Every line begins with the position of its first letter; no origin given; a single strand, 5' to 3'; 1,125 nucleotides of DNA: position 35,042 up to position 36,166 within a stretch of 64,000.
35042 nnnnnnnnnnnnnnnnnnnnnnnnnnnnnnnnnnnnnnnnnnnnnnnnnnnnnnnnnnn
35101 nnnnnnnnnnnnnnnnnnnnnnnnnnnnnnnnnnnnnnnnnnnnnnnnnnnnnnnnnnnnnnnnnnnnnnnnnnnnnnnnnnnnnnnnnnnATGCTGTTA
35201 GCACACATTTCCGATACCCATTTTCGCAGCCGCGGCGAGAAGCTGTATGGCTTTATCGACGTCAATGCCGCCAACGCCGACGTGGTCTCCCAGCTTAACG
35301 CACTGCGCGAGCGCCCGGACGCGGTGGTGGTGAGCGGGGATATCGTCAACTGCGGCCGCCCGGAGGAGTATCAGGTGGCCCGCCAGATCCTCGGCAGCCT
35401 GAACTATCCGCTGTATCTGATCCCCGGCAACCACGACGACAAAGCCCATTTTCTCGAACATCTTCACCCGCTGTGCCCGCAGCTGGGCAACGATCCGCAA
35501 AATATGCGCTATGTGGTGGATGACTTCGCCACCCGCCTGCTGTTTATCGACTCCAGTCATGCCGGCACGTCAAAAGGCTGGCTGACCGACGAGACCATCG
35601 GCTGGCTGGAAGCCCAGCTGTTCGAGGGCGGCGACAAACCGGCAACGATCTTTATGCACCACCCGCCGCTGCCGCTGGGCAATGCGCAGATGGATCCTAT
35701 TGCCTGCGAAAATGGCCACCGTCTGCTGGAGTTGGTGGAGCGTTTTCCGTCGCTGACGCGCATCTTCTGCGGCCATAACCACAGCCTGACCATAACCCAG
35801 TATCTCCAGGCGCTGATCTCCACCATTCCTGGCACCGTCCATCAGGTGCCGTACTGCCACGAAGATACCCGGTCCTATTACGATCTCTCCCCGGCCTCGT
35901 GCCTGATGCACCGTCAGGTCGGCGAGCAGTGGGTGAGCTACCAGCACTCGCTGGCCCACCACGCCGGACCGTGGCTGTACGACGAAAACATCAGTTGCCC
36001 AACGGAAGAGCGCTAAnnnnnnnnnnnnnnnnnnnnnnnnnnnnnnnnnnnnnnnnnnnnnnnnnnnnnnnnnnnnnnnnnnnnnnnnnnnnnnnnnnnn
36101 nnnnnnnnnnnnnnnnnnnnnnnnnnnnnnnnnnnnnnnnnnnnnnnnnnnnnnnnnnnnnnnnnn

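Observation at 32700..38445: GC-rich Enterobacter/Klebsiella-type gpdQ plus ABC-transporter operon captured on the plasmid and bounded by an IS50-like end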

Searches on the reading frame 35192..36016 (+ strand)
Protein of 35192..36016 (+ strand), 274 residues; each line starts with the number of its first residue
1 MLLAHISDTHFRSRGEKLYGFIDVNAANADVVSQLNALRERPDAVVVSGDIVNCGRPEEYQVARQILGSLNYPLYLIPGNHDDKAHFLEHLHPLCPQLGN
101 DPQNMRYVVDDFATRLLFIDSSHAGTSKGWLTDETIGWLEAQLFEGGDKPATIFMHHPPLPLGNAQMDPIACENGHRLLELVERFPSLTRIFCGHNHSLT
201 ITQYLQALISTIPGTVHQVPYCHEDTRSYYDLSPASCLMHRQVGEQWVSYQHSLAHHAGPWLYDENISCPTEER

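Call 6: search_solved_structures(query=window:35192-36016:+, show_alignments=1)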
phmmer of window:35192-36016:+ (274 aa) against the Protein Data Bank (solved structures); distinct sequences matched with E-value up to 0.001: 6.
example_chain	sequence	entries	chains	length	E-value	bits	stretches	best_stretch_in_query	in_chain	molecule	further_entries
2dxl_A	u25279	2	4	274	5.2e-181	604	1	1-274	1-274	Phosphohydrolase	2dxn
2zo9_B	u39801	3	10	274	3.4e-180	601.3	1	1-274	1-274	Phosphohydrolase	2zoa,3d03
2hy1_A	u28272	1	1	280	6.3e-21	78.7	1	2-215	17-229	Rv0805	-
3ib7_A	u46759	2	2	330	9.4e-21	78.1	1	2-214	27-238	Icc protein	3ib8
2hyp_A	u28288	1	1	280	1.6e-20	77.3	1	2-215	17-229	Hypothetical protein RV0805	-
2hyo_A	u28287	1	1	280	8.2e-20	75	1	2-215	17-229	Rv0805N97A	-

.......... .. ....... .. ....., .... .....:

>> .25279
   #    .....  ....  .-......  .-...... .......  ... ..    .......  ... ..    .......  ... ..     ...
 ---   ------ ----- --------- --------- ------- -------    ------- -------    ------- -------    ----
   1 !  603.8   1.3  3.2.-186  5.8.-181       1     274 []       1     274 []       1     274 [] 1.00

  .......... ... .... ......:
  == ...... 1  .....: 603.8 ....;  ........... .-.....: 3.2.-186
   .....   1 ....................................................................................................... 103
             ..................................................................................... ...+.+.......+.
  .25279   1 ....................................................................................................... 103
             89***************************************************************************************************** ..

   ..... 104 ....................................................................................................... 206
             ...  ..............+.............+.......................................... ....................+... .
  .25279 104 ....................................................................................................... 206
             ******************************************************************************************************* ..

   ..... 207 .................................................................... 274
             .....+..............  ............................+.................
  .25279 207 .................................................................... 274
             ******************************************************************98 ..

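Call 7: search_protein_families(proteins=[window:35192-36016:+], library=ncbifam)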
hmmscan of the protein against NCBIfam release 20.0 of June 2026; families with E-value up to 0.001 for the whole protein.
window:35192-36016:+ (274 aa): 6 families
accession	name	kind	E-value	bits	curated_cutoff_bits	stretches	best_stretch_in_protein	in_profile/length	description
NF050112.1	PhdiestSpdARhizob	equivalog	4.3e-32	111.8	400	1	6-224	5-225/264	2', 3'cyclic nucleotide phosphodiesterase SpdA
NF008359.0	PRK11148.1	equivalog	2.2e-24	86.4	225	1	4-222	18-231/275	3',5'-cyclic-AMP phosphodiesterase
NF053862.1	DS9_1_antiphage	equivalog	1.2e-07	31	420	1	4-82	197-288/486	anti-phage phosphoesterase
TIGR03767.1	P_acnes_RR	hypoth_equivalog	1.4e-07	30.6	330.75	1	107-207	293-400/496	TIGR03767 family metallophosphoesterase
TIGR00619.1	sbcd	subfamily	7.4e-07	29.2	77.65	1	4-98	4-101/252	exonuclease subunit SbcD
NF053861.1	DS8_antiphage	equivalog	1.9e-06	25.9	790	1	5-82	1-84/994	anti-phage protein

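Call 11: find_related_loci(query=window:35192-36016:+, collection=genome_contigs, flank=10000)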
Query window:35192-36016:+ (274 aa) in genome_contigs; peptide patterns used: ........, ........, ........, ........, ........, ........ (x = any residue, [..] = any of these).
129 stretches matched a pattern; 46 encode a relative of the query (tblastn E <= 1e-3); 44 distinct loci.
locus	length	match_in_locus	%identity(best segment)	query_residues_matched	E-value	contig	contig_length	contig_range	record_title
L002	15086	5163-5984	93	1-274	1e-177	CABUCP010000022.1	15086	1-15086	MAG TPA_asm: uncultured Klebsiella sp. isolate MGYG-HGUT-03882 genome assembly, contig: GUT_GENOME247084_22, whole genom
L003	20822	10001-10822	91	1-274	1e-173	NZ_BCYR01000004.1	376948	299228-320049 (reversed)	Raoultella ornithinolytica NBRC 105727 = ATCC 31898 strain NBRC 105727, whole genome shotgun sequence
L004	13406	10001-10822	90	1-274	4e-172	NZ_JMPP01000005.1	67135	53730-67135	Raoultella planticola ATCC 33531 GRPL.assembly.05, whole genome shotgun sequence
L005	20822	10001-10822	90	1-274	8e-172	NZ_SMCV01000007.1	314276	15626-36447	Raoultella sp. BIGb0138 Ga0304797_107, whole genome shotgun sequence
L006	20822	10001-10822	89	1-274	5e-171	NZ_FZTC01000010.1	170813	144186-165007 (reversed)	Klebsiella grimontii strain 06D021, whole genome shotgun sequence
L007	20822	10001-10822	89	1-274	1e-170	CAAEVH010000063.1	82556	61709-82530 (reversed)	MAG TPA_asm: uncultured Raoultella sp., isolate HGM20637, WGS project CAAEVH010000000 data, contig: ERS608581_38_k95_829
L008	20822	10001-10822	89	1-274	8e-171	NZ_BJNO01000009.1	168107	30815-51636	Raoultella terrigena strain NBRC 14941 sequence09, whole genome shotgun sequence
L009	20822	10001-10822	89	1-274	2e-169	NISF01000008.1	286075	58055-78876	Enterobacter sp. 10-1 NODE_8_length_286135_cov_33.2164, whole genome shotgun sequence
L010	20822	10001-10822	88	1-274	3e-167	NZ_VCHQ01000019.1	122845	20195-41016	Klebsiella indica strain TOUT106 salmonela_mira_c19, whole genome shotgun sequence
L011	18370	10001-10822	84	1-274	4e-162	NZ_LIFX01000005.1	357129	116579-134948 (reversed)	Trabulsiella odontotermitis strain TbOT1.10 contig5, whole genome shotgun sequence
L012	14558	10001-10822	83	1-274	3e-161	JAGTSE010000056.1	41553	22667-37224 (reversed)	MAG: Proteobacteria bacterium isolate CTSoil_132 scaffold_202, whole genome shotgun sequence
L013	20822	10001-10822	82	1-274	5e-161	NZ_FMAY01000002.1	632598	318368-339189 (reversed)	Kosakonia oryzendophytica strain REICA_082, whole genome shotgun sequence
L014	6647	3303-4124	83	1-274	7e-161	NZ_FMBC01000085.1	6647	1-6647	Kosakonia oryziphila strain REICA_142, whole genome shotgun sequence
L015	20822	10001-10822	82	1-274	2e-160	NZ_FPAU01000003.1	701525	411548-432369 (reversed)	Kosakonia arachidis strain Ah-143, whole genome shotgun sequence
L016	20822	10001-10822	82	1-274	8e-160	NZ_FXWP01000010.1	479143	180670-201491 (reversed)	Kosakonia pseudosacchari strain JM-387, whole genome shotgun sequence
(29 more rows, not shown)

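Call 36: find_encoding_contigs(protein=window:35192-36016:+, flank=10000, max_places=10)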
Protein window:35192-36016:+ (274 aa): 40 contigs read that carry it; 10 places shown.
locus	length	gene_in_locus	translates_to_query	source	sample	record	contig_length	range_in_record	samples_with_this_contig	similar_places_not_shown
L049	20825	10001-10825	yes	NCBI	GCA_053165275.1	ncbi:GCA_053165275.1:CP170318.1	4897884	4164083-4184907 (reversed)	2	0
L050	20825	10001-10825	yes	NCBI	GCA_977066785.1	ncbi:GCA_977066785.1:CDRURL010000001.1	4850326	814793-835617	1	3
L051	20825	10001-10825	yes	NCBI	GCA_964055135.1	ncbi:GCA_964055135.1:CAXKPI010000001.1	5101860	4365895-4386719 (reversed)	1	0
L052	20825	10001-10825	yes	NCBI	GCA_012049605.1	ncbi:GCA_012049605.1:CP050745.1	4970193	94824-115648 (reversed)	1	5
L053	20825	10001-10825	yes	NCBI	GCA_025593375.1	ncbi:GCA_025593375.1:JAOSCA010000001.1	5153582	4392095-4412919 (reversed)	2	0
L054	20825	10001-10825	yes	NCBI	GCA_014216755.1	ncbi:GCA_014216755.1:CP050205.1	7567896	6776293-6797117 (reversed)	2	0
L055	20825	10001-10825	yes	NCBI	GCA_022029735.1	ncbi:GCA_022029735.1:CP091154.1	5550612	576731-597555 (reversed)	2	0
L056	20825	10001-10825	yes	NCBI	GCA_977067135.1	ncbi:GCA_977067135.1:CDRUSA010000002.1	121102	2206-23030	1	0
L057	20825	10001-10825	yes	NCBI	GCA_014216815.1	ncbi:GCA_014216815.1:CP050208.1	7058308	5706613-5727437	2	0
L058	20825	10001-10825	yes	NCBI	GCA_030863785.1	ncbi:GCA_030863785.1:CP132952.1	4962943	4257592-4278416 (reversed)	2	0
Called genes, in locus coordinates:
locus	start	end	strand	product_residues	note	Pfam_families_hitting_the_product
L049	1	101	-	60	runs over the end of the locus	-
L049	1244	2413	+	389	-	-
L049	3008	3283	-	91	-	PF05016:ParE_toxin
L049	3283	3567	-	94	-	PF01402:RHH_1, PF27535:RelB3_C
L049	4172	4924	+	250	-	PF09339:HTH_IclR, PF01614:IclR_C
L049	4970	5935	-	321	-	PF03812:KdgT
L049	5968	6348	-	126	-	PF01042:Ribonuc_L-PSP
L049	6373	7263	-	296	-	PF00701:DHDPS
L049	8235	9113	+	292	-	PF00528:BPD_transp_1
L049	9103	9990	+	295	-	PF00528:BPD_transp_1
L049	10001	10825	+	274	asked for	PF00149:Metallophos, PF12850:Metallophos_2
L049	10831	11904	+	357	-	PF00005:ABC_tran, PF02463:SMC_N (faint), PF13304:AAA_21 (faint), PF17912:OB_MalK, PF08402:TOBE_2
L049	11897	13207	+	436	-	PF01547:SBP_bac_1, PF13416:SBP_bac_8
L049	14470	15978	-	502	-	PF00078:RVT_1, PF08388:GIIM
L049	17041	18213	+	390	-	PF00665:rve, PF22483:Mu-transpos_C_2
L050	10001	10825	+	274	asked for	PF00149:Metallophos, PF12850:Metallophos_2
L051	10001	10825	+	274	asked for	PF00149:Metallophos, PF12850:Metallophos_2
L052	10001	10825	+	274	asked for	PF00149:Metallophos, PF12850:Metallophos_2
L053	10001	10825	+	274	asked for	PF00149:Metallophos, PF12850:Metallophos_2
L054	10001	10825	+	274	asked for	PF00149:Metallophos, PF12850:Metallophos_2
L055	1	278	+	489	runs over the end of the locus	PF00916:Sulfate_transp, PF16983:MFS_MOT1 (weak)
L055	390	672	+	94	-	PF08240:ADH_N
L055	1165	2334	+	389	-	-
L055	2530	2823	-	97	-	-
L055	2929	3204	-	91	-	PF05016:ParE_toxin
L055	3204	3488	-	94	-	PF01402:RHH_1, PF27535:RelB3_C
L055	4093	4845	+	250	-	PF09339:HTH_IclR, PF01614:IclR_C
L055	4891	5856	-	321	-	PF03812:KdgT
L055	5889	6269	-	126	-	PF01042:Ribonuc_L-PSP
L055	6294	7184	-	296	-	PF00701:DHDPS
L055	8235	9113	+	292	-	PF00528:BPD_transp_1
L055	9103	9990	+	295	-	PF00528:BPD_transp_1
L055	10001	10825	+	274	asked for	PF00149:Metallophos, PF12850:Metallophos_2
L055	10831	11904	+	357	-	PF00005:ABC_tran, PF02463:SMC_N (faint), PF13304:AAA_21 (faint), PF17912:OB_MalK, PF08402:TOBE_2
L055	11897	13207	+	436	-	PF01547:SBP_bac_1, PF13416:SBP_bac_8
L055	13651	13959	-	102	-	PF01526:DDE_Tnp_Tn3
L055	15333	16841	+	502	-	PF00078:RVT_1, PF08388:GIIM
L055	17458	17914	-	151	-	PF00532:Peripla_BP_1, PF13377:Peripla_BP_3, PF13407:Peripla_BP_4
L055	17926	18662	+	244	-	PF01262:AlaDh_PNT_C, PF02826:2-Hacid_dh_C (faint), PF00107:ADH_zinc_N, PF13602:ADH_zinc_N_2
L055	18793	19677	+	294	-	PF00528:BPD_transp_1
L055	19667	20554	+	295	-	PF00528:BPD_transp_1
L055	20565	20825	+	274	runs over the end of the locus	PF00149:Metallophos, PF12850:Metallophos_2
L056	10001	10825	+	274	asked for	PF00149:Metallophos, PF12850:Metallophos_2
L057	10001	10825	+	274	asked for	PF00149:Metallophos, PF12850:Metallophos_2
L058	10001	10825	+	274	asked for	PF00149:Metallophos, PF12850:Metallophos_2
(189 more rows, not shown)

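Call 41: find_encoding_contigs(protein=L055:19667-20554:+, flank=10000, max_places=8)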
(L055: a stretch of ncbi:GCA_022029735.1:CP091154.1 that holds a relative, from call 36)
Protein L055:19667-20554:+ (295 aa): 40 contigs read that carry it; 8 places shown.
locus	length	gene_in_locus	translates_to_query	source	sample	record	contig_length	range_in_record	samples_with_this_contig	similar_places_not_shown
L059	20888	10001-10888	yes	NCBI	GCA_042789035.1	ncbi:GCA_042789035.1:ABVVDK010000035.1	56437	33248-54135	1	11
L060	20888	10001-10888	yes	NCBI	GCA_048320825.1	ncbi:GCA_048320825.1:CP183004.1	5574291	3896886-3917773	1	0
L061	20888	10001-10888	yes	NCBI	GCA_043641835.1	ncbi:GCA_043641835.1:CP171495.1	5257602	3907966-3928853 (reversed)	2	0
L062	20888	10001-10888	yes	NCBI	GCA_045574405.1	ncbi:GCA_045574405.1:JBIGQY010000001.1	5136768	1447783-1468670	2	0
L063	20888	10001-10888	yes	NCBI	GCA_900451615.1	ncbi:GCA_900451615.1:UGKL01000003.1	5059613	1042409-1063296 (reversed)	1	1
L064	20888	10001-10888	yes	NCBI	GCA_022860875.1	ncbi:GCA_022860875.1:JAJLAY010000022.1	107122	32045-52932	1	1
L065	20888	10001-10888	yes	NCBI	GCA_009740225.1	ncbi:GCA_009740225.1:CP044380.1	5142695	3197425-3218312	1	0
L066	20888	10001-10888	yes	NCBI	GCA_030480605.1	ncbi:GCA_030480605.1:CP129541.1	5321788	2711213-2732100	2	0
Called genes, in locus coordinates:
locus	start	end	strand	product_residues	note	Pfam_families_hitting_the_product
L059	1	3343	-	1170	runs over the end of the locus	PF00270:DEAD, PF04851:ResIII, PF18766:SWI2_SNF2, PF00271:Helicase_C, PF08463:EcoEI_R_C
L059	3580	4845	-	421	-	PF13356:Arm-DNA-bind_3, PF22022:Phage_int_M, PF00589:Phage_integrase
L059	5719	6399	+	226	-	PF00484:Pro_CA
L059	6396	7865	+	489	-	PF00916:Sulfate_transp, PF16983:MFS_MOT1 (weak)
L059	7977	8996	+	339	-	PF08240:ADH_N, PF01262:AlaDh_PNT_C, PF00107:ADH_zinc_N, PF13602:ADH_zinc_N_2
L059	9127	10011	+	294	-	PF00528:BPD_transp_1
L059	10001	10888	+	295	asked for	PF00528:BPD_transp_1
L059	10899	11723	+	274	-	PF00149:Metallophos, PF12850:Metallophos_2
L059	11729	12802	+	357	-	PF00005:ABC_tran, PF02463:SMC_N (weak), PF13304:AAA_21 (faint), PF17912:OB_MalK, PF08402:TOBE_2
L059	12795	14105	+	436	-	PF01547:SBP_bac_1, PF13416:SBP_bac_8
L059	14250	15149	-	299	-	PF01261:AP_endonuc_2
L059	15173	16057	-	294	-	PF01261:AP_endonuc_2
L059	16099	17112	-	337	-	PF01408:GFO_IDH_MocA, PF02894:GFO_IDH_MocA_C, PF22725:GFO_IDH_MocA_C3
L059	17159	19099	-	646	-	PF02776:TPP_enzyme_N, PF00205:TPP_enzyme_M, PF02775:TPP_enzyme_C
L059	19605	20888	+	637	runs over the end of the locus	PF00294:PfkB, PF09863:DUF2090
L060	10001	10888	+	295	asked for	PF00528:BPD_transp_1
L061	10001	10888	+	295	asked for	PF00528:BPD_transp_1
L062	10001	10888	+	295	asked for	PF00528:BPD_transp_1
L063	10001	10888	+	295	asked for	PF00528:BPD_transp_1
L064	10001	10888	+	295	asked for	PF00528:BPD_transp_1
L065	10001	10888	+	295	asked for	PF00528:BPD_transp_1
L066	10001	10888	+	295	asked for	PF00528:BPD_transp_1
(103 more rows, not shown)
